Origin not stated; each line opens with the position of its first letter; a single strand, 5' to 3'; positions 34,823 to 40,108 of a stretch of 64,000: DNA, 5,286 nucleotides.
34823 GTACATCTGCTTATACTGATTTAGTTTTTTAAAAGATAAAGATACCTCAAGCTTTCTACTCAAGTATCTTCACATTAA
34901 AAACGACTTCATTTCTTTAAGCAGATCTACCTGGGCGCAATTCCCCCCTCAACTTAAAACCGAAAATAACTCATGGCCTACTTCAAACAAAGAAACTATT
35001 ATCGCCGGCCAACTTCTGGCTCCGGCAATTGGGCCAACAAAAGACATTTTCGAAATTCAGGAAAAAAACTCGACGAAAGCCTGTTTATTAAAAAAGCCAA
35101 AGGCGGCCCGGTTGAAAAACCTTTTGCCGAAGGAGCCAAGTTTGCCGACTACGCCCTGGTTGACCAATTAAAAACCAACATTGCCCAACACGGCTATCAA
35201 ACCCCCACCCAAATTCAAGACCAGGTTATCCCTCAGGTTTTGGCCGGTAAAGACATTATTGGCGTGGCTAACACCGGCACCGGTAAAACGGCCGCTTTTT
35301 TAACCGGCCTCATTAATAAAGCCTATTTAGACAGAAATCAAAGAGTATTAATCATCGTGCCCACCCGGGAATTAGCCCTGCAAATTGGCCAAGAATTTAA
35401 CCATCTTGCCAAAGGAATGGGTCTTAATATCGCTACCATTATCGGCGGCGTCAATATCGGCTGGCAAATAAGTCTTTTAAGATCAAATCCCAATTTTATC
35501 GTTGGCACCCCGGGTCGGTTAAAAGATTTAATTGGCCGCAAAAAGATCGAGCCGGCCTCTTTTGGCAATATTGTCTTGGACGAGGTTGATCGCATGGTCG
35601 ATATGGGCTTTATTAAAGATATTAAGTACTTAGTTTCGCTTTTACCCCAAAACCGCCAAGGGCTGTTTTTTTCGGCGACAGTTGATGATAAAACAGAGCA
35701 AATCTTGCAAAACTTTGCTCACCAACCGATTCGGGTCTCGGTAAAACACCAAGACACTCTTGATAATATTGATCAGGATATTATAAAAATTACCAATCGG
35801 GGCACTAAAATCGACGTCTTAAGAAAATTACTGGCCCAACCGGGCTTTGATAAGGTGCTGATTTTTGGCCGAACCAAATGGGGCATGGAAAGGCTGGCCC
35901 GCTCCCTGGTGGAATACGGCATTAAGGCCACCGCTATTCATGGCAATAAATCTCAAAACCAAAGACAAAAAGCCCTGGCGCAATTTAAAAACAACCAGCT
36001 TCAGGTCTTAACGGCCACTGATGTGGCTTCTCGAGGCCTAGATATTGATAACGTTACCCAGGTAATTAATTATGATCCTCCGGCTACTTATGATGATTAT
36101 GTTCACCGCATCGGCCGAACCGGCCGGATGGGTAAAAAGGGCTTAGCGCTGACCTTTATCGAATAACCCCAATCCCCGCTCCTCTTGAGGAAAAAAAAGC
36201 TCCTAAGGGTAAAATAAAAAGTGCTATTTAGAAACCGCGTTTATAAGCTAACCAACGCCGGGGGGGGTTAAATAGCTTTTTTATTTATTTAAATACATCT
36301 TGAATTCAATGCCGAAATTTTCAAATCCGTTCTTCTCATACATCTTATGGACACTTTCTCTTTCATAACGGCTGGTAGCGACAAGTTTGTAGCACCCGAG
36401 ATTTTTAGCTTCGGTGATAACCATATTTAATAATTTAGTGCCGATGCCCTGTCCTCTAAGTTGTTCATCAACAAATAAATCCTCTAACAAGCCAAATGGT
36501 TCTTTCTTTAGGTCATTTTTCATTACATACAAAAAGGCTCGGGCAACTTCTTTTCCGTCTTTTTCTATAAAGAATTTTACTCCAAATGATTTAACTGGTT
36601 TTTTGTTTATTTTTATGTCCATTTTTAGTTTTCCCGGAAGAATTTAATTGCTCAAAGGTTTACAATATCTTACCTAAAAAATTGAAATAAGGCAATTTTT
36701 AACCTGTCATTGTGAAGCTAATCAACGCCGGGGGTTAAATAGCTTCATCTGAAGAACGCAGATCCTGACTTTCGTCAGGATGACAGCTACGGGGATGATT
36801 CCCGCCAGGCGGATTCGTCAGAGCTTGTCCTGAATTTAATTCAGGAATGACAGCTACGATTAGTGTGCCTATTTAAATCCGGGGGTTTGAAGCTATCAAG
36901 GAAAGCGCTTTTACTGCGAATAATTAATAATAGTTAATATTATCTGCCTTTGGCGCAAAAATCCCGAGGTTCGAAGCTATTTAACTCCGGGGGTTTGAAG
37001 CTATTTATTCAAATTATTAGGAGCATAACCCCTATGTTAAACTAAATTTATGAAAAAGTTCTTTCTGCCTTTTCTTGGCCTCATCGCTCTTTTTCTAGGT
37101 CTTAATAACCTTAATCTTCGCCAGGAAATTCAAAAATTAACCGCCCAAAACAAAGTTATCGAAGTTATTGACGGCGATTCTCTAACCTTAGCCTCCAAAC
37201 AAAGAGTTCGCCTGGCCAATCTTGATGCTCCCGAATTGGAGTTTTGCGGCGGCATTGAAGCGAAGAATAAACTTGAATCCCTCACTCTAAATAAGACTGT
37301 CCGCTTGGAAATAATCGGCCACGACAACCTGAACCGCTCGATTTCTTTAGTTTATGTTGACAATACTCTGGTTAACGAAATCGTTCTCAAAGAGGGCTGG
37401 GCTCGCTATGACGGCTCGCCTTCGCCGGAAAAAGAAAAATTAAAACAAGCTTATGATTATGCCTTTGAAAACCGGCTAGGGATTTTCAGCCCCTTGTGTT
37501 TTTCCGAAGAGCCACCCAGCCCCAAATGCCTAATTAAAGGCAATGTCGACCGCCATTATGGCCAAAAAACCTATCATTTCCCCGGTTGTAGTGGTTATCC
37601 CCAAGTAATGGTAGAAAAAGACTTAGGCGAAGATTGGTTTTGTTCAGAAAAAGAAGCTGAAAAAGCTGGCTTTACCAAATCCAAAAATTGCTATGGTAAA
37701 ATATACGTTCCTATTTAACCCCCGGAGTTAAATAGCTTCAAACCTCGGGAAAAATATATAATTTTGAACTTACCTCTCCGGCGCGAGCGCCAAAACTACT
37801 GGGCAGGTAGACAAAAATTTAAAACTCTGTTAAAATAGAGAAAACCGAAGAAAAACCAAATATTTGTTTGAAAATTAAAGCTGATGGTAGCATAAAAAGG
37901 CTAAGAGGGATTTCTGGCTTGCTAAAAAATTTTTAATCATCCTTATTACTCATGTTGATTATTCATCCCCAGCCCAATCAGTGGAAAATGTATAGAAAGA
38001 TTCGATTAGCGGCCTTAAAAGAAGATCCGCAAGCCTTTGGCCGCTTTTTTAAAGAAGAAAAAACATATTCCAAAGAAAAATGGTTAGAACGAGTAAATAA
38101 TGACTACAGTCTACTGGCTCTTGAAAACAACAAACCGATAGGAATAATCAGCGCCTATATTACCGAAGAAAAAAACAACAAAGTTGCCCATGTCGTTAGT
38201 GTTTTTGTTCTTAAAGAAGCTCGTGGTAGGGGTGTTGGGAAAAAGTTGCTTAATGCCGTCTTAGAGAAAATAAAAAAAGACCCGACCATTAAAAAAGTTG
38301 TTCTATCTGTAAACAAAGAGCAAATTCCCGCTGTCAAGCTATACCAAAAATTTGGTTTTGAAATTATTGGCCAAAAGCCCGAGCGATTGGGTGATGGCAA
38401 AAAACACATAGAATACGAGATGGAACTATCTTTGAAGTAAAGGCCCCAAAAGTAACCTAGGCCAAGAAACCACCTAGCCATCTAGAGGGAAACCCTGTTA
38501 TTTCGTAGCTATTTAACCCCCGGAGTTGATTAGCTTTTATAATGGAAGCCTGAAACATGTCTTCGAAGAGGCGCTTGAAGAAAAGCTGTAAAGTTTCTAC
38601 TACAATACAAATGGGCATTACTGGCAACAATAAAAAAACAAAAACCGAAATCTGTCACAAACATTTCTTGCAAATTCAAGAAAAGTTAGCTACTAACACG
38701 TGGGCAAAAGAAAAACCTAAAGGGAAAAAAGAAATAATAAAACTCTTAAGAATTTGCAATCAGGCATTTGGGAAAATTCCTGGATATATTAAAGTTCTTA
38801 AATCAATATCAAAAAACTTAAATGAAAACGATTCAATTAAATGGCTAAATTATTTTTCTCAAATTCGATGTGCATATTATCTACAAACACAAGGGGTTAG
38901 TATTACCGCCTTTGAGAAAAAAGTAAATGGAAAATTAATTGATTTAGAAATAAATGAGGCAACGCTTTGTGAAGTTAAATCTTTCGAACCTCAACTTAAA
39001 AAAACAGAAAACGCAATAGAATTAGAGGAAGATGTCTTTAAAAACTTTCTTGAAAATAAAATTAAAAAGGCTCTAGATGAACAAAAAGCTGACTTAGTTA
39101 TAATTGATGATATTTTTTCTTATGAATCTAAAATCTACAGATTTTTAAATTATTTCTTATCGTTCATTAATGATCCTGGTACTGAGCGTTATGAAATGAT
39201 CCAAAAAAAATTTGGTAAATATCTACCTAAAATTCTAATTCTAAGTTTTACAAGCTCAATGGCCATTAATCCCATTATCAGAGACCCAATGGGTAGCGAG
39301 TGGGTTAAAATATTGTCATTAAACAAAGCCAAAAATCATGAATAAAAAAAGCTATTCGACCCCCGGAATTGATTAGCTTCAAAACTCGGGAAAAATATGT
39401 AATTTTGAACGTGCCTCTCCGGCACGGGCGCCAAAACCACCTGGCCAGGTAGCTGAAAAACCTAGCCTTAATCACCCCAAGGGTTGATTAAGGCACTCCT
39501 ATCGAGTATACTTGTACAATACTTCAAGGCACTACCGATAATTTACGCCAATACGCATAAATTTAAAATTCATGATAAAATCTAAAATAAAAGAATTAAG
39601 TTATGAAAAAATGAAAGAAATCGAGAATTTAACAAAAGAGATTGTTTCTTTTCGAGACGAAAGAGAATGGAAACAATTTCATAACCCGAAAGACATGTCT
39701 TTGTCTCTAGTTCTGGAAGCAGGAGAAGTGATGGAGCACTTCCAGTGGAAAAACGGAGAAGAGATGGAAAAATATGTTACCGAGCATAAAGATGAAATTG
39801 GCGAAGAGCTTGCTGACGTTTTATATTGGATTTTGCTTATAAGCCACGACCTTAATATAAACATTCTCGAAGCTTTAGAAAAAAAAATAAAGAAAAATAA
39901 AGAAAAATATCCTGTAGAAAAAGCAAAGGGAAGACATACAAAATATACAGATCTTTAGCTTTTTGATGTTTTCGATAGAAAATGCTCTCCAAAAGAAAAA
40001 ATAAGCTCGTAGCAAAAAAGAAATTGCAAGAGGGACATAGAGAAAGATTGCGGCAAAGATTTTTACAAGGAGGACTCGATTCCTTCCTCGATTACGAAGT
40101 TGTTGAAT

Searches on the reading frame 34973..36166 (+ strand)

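Call 44: search_protein_families(library=pfam, proteins=[window:34973-36166:+], max_evalue=0.001)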
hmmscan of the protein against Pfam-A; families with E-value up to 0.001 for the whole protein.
window:34973-36166:+ (397 aa): 4 families
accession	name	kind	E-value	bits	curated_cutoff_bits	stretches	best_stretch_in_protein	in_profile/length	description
PF00270.35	DEAD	-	1.7e-43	148.7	26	1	79-243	1-166/167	DEAD/DEAH box helicase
PF00271.37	Helicase_C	-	5.8e-33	113.9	23.5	1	279-387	2-110/110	Helicase conserved C-terminal domain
PF04851.21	ResIII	-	4.9e-09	36.8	22.5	1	93-237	24-162/164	Type III restriction enzyme, res subunit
PF16203.11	ERCC3_RAD25_C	-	0.00025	20.9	27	1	293-366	61-130/248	ERCC3/RAD25/XPB C-terminal helicase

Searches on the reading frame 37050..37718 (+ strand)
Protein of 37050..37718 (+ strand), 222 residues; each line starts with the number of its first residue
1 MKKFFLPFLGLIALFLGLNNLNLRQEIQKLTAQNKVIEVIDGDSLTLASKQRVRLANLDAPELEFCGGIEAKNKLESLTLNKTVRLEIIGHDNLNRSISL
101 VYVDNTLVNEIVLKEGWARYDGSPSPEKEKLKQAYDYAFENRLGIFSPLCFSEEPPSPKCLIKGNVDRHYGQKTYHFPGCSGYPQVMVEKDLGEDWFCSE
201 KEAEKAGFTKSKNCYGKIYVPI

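Call 44: search_protein_families(library=pfam, proteins=[window:37050-37718:+], max_evalue=0.001)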
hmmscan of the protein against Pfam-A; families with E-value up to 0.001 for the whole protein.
window:37050-37718:+ (222 aa): 1 family
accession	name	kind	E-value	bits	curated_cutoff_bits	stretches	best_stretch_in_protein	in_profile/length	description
PF00565.23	SNase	-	8.4e-11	42.7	21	1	52-146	1-105/107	Staphylococcal nuclease homologue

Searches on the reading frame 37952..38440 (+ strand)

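Call 44: search_protein_families(library=pfam, proteins=[window:37952-38440:+], max_evalue=0.001)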
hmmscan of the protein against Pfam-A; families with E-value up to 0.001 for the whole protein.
window:37952-38440:+ (162 aa): 9 families
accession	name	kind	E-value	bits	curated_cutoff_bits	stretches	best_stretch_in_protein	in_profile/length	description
PF00583.31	Acetyltransf_1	-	5.3e-21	75.5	20.7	1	27-136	9-116/116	Acetyltransferase (GNAT) family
PF13673.13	Acetyltransf_10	-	2.6e-18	66.7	23.6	1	37-159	15-128/128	Acetyltransferase (GNAT) domain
PF13508.13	Acetyltransf_7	-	1e-15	58.3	27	1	53-137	5-83/84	Acetyltransferase (GNAT) domain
PF13420.13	Acetyltransf_4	-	1.7e-09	38.3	24.3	1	28-147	24-145/155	Acetyltransferase (GNAT) domain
PF13527.13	Acetyltransf_9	-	8.5e-09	35.9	25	1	15-138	3-126/127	Acetyltransferase (GNAT) domain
PF13302.13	Acetyltransf_3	-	5.3e-08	34.1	25.4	1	20-137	16-138/138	Acetyltransferase (GNAT) domain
PF08445.16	FR47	-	7.6e-08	32.7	22.1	1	75-139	18-80/86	FR47-like protein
PF14542.12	Acetyltransf_CG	-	5.4e-05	23.7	30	1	69-110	17-56/80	GCN5-related N-acetyl-transferase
PF13523.12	Acetyltransf_8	-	0.00014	21.9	27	1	50-140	43-141/145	Acetyltransferase (GNAT) domain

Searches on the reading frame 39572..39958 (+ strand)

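Call 44: search_protein_families(library=pfam, proteins=[window:39572-39958:+], max_evalue=0.001)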
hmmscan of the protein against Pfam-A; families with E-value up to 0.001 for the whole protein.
window:39572-39958:+ (128 aa): 2 families
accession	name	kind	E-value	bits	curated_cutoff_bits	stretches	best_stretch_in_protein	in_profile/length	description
PF12643.12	MazG-like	-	2.1e-17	63.6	27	1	45-128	2-85/85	MazG-like family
PF03819.22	MazG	-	8.3e-06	26.4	22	1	40-114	4-71/74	MazG nucleotide pyrophosphohydrolase domain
